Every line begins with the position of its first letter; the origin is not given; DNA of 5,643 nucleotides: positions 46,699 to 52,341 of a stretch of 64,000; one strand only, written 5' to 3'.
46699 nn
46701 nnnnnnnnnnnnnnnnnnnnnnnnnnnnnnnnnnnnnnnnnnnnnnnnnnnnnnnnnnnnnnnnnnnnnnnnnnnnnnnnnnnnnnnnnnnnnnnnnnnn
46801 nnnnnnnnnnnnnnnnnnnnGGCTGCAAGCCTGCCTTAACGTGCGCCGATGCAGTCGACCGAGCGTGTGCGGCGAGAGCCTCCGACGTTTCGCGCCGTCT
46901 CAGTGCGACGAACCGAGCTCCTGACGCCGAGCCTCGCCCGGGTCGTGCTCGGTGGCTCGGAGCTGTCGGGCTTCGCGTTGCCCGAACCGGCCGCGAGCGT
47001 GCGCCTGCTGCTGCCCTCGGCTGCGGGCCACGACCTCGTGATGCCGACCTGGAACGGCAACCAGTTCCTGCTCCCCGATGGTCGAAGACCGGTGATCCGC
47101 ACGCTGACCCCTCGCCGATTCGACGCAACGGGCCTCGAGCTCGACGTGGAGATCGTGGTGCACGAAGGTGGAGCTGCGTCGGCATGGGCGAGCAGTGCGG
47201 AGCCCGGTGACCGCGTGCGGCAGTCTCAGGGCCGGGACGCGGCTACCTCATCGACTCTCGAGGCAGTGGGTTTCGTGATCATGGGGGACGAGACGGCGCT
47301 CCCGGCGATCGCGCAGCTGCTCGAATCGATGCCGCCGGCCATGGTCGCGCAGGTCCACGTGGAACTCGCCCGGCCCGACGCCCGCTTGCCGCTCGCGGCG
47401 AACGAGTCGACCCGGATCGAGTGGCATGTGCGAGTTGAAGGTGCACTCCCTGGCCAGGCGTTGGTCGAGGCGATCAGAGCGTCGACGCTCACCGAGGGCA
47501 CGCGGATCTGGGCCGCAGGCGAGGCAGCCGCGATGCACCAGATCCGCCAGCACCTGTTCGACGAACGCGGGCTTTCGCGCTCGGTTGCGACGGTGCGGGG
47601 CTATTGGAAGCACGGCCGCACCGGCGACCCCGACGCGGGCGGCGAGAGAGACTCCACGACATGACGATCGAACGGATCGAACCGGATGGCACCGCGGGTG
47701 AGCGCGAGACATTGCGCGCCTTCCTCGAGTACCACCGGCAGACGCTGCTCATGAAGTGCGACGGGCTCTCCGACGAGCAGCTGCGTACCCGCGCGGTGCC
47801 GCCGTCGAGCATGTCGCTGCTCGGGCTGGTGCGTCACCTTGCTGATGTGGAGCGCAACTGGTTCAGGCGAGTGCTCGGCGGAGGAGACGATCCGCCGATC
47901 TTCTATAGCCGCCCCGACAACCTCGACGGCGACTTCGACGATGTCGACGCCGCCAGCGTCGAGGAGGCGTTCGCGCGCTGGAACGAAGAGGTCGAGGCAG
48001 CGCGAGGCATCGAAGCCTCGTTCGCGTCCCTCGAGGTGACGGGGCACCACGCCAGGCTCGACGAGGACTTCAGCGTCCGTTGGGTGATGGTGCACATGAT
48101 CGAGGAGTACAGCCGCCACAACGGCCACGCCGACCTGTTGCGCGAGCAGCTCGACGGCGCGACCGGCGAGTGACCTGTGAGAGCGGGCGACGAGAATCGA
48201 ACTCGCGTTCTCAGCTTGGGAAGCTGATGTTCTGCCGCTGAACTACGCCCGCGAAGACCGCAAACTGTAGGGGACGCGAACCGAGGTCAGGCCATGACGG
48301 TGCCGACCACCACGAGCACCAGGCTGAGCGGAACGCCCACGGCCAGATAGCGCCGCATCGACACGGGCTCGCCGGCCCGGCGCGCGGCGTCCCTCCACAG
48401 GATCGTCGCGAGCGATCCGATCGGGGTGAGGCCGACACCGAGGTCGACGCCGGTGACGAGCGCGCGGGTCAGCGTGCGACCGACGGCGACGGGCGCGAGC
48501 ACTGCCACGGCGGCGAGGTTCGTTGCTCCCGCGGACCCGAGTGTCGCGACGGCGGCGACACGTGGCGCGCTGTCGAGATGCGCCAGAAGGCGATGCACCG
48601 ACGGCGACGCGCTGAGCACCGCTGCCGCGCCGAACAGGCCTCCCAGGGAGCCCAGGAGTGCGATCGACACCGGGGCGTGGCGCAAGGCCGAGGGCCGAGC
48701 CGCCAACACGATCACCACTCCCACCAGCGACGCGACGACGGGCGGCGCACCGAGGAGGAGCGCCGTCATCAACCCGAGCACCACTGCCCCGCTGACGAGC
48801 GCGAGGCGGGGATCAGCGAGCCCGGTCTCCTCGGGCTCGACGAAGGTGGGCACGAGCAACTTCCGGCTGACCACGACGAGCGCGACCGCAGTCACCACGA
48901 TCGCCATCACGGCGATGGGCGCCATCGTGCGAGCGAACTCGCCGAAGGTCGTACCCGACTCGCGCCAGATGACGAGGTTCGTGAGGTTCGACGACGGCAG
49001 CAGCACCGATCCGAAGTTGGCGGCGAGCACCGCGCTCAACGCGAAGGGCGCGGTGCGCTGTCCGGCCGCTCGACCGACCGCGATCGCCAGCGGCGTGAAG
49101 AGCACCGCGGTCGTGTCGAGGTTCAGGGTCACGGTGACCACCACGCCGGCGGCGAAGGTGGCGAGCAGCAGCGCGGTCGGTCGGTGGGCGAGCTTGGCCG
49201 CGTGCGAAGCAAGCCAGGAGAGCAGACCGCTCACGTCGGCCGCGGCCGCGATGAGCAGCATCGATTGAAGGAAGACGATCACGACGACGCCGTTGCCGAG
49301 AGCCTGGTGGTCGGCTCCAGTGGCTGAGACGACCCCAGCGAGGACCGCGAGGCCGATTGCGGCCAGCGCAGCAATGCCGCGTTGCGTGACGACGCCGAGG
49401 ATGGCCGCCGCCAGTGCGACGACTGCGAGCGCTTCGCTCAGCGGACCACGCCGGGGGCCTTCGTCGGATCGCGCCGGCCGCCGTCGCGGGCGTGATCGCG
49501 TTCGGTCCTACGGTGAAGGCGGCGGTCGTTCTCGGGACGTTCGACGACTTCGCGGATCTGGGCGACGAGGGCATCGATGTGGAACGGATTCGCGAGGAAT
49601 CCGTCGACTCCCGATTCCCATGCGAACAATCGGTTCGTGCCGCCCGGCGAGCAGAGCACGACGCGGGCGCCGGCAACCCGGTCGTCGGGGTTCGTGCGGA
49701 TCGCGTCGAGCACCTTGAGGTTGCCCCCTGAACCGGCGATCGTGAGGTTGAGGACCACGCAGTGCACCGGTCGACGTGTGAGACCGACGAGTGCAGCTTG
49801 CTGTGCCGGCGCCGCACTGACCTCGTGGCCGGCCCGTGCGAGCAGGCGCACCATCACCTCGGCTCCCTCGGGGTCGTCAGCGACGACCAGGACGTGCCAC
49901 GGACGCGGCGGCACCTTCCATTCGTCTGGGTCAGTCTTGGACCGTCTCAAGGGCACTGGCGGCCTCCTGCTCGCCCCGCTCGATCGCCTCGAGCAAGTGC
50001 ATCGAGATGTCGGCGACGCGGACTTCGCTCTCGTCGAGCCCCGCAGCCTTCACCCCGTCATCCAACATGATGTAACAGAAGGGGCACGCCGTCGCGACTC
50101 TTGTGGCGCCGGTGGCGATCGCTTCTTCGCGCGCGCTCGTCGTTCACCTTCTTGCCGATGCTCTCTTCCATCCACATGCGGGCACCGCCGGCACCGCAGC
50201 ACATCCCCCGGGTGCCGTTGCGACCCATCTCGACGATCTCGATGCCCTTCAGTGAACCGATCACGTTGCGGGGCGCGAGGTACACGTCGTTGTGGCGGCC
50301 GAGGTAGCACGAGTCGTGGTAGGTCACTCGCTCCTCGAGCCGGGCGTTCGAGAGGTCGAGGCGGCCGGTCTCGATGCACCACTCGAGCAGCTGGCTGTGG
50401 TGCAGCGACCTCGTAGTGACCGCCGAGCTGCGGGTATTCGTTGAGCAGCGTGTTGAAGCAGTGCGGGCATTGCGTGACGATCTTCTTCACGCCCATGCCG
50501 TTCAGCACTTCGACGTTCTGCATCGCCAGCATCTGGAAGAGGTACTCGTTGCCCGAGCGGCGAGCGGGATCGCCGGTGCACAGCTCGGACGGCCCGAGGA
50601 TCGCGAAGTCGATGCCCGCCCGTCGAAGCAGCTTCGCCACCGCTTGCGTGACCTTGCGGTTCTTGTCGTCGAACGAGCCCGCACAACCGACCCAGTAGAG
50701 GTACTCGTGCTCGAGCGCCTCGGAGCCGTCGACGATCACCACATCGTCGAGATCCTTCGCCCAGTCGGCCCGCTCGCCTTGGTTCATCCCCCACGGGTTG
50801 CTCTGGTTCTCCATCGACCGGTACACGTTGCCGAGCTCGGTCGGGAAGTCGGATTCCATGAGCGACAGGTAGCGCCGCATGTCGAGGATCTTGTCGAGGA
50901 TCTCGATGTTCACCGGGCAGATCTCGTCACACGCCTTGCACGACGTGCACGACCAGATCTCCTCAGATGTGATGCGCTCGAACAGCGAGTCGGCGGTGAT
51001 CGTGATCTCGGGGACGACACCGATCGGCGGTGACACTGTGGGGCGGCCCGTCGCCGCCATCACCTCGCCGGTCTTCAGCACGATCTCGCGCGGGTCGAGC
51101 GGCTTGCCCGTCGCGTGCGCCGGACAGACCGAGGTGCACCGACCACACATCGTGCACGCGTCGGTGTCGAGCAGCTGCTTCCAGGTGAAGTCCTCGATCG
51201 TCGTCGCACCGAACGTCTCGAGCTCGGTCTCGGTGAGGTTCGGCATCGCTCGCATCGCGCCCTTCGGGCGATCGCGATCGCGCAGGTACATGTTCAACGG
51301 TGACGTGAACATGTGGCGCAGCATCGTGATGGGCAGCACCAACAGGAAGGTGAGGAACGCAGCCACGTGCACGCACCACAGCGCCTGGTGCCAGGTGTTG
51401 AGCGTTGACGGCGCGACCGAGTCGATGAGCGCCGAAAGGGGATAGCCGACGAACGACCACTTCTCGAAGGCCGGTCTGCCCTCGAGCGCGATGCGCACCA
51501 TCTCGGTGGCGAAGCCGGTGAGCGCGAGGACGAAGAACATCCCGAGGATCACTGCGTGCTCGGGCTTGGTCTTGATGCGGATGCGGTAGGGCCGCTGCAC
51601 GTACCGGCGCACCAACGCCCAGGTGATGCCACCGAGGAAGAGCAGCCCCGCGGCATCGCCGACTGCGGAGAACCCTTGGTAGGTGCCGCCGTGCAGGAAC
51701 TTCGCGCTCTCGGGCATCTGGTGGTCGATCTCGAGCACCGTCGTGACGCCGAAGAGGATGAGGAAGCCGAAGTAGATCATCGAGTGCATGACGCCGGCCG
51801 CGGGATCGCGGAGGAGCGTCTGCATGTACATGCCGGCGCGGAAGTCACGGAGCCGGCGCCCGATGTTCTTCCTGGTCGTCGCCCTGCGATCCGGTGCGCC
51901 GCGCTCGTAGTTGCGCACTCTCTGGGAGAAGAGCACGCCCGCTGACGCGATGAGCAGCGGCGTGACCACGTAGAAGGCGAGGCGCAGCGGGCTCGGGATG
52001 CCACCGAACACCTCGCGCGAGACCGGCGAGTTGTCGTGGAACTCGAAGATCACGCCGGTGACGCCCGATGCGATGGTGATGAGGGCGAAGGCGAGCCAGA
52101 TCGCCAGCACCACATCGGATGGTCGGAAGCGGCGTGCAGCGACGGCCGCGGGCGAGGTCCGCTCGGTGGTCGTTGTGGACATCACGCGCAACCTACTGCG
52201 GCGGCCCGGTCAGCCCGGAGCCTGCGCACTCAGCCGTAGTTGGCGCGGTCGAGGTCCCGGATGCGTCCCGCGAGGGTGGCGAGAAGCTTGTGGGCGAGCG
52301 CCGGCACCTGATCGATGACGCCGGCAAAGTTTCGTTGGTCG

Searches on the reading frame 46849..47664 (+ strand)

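Call 11: search_protein_families(library=pfam, proteins=[window:46849-47664:+], max_evalue=0.001)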
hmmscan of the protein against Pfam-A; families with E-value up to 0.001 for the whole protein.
window:46849-47664:+ (271 aa): 2 families
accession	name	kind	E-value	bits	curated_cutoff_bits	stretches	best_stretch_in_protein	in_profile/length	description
PF04954.18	SIP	-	3.6e-30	105.4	26.3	1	142-256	4-119/119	Siderophore-interacting protein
PF08021.17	FAD_binding_9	-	1.9e-24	86.6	23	1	19-124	2-112/120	Siderophore-interacting FAD-binding domain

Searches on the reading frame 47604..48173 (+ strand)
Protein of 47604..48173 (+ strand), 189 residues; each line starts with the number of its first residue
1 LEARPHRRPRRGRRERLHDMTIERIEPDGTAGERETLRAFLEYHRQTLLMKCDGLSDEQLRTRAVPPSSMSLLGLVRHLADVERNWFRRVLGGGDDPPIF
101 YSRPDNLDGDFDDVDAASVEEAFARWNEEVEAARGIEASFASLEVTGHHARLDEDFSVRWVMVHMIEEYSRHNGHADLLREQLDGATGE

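Call 11: search_protein_families(library=pfam, proteins=[window:47604-48173:+], max_evalue=0.001)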
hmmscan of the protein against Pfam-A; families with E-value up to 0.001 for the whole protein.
window:47604-48173:+ (189 aa): 3 families
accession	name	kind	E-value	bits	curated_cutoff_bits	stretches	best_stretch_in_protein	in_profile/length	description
PF04978.18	MST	-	6.5e-50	169.9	27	1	36-185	1-149/149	Mycothiol-S-transferase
PF12867.12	DinB_2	-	1.1e-13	52.2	24.8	1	41-175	2-127/128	DinB superfamily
PF05163.17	DinB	-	2.6e-05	24.7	23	1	41-177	12-139/165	DinB family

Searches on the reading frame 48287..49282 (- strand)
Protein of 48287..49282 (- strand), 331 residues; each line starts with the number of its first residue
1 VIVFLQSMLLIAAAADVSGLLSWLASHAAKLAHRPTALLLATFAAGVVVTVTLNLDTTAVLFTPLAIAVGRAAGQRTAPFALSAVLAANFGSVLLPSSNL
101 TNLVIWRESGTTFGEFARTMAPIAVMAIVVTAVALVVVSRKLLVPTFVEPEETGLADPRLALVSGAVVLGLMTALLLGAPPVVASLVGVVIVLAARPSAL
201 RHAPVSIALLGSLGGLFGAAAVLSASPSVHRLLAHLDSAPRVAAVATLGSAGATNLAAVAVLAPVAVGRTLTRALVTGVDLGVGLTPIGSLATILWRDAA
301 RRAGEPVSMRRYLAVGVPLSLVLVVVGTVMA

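Call 11: search_protein_families(library=pfam, proteins=[window:48287-49282:-], max_evalue=0.001)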
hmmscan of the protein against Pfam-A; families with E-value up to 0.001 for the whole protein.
window:48287-49282:- (331 aa): 2 families
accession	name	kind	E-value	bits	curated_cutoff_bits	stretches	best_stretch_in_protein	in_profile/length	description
PF03600.22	CitMHS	-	8.9e-26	91.2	31.9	1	2-268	42-316/336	Citrate transporter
PF02040.21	ArsB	-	9.3e-10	38.9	22.2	1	269-326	357-414/423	Arsenical pump membrane protein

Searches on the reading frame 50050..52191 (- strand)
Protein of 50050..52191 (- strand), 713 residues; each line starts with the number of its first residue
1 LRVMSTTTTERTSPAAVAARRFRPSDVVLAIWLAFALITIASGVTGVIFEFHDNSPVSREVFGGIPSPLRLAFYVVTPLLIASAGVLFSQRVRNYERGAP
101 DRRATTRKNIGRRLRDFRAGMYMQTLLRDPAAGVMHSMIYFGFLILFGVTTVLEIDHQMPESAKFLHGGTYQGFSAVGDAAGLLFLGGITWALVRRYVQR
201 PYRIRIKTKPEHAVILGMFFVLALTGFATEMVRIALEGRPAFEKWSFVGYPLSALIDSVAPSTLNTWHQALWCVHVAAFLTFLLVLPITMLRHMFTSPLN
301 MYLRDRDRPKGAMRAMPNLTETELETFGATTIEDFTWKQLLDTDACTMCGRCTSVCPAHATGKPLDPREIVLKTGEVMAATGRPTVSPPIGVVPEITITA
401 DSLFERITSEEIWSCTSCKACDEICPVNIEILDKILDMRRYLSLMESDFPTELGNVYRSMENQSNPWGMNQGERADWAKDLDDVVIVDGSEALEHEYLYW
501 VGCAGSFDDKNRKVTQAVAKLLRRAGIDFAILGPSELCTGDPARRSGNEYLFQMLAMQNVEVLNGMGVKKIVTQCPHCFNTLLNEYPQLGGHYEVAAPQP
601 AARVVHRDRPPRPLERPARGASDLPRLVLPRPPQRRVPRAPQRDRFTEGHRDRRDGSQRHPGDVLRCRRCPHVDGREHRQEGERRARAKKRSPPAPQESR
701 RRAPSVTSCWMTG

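Call 11: search_protein_families(library=pfam, proteins=[window:50050-52191:-], max_evalue=0.001)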
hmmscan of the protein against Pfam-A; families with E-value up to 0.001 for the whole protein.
window:50050-52191:- (713 aa): 14 families
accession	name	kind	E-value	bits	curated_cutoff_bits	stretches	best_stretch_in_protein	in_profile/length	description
PF02754.22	CCG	-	1.7e-14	54.1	20.6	1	497-582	1-84/85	Cysteine-rich domain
PF13183.11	Fer4_8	-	4e-09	37.3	27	1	344-429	3-68/68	4Fe-4S dicluster domain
PF13187.11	Fer4_9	-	1.3e-08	35.2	27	1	345-428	1-50/52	4Fe-4S dicluster domain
PF02665.19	Nitrate_red_gam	-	1.7e-07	31.5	22.9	1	170-304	82-209/217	Nitrate reductase gamma subunit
PF00037.32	Fer4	-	2e-07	30.9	21.1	1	342-360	4-22/24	4Fe-4S binding domain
PF12838.12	Fer4_7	-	2.2e-07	31.7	27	0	341-360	33-52/52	4Fe-4S dicluster domain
PF12797.12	Fer4_2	-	4.5e-07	29.8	24.5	1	337-358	1-22/22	4Fe-4S binding domain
PF13237.11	Fer4_10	-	7.3e-07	29.5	25.5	1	341-426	4-53/53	4Fe-4S dicluster domain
PF14697.11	Fer4_21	-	5.7e-06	26.8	35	0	341-358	36-53/59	4Fe-4S dicluster domain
PF13484.11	Fer4_16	-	9.3e-06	26.8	30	1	346-428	2-66/66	4Fe-4S double cluster binding domain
PF13534.11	Fer4_17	-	1.6e-05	25.8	22.2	0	302-359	15-59/61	4Fe-4S dicluster domain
PF25160.1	LdpA_Fe-S-bd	-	0.00024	21.3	27.6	0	343-359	25-41/49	LdpA Fe-S cluster-binding domain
PF12837.12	Fer4_6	-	0.00047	20.4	25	1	342-360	5-23/24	4Fe-4S binding domain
PF17179.9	Fer4_22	-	0.00065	20.9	27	0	336-359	71-94/95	4Fe-4S dicluster domain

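Call 40: search_protein_families(library=ncbifam, proteins=[window:50050-52188:-], max_evalue=0.01)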
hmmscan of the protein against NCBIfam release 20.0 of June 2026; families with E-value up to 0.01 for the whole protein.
window:50050-52188:- (712 aa): 53 families (the best 25 are shown)
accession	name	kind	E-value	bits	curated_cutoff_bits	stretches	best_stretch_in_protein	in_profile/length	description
NF004898.0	PRK06259.1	equivalog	5.7e-22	78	385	1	407-587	181-352/488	fumarate reductase (CoM/CoB) subunit TfrB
NF045663.1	diclust_near_Sec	equivalog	6.1e-14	51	530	1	407-588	348-510/759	pyridine nucleotide-disulfide oxidoreductase/dicluster-binding protein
NF045670.1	quin_L_LdhH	equivalog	5.8e-13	48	800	1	495-588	468-558/706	L-lactate dehydrogenase (quinone) large subunit LdhH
NF008369.0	PRK11168.1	equivalog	1.3e-10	40.7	278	1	492-589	165-260/401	anaerobic glycerol-3-phosphate dehydrogenase subunit C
NF041890.1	hdrC_Methbact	equivalog_domain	1.2e-08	34.8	270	1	326-372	12-57/192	ferredoxin:CoB-CoM heterodisulfide reductase subunit HdrC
TIGR03290.1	CoB_CoM_SS_C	equivalog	4e-08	33.3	160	1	405-440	39-74/144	CoB--CoM heterodisulfide reductase subunit C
NF038018.1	qmoC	equivalog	1.4e-07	31.3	300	1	133-234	222-319/360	quinone-interacting membrane-bound oxidoreductase complex subunit QmoC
NF009226.0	PRK12576.1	equivalog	2.3e-07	30.5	344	1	406-445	202-241/317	succinate dehydrogenase/fumarate reductase iron-sulfur subunit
NF009227.0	PRK12577.1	equivalog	5e-07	28.7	349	1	408-440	205-237/330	succinate dehydrogenase/fumarate reductase iron-sulfur subunit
NF041779.1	hetero_SS_HdrC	equivalog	2e-06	27.4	350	0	337-373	25-60/198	ferredoxin:CoB-CoM heterodisulfide reductase subunit HdrC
TIGR00384.1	dhsB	subfamily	4e-06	26.4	88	1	407-436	191-220/222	succinate dehydrogenase and fumarate reductase iron-sulfur protein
TIGR00351.1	narI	equivalog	7.5e-06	26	105.55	1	137-303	54-216/225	respiratory nitrate reductase subunit gamma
NF042909.1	FMH_DH_FwdF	exception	9e-06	25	375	1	330-428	212-310/336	tungsten-dependent formylmethanofuran dehydrogenase subunit FwdF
NF038196.1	ferrodoxin_EFR1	subfamily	1.2e-05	25.5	75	0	337-358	178-199/242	EFR1 family ferrodoxin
NF058577.1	FdxA_fam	equivalog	2.2e-05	24.5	65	1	337-359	30-52/52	4Fe-4S ferredoxin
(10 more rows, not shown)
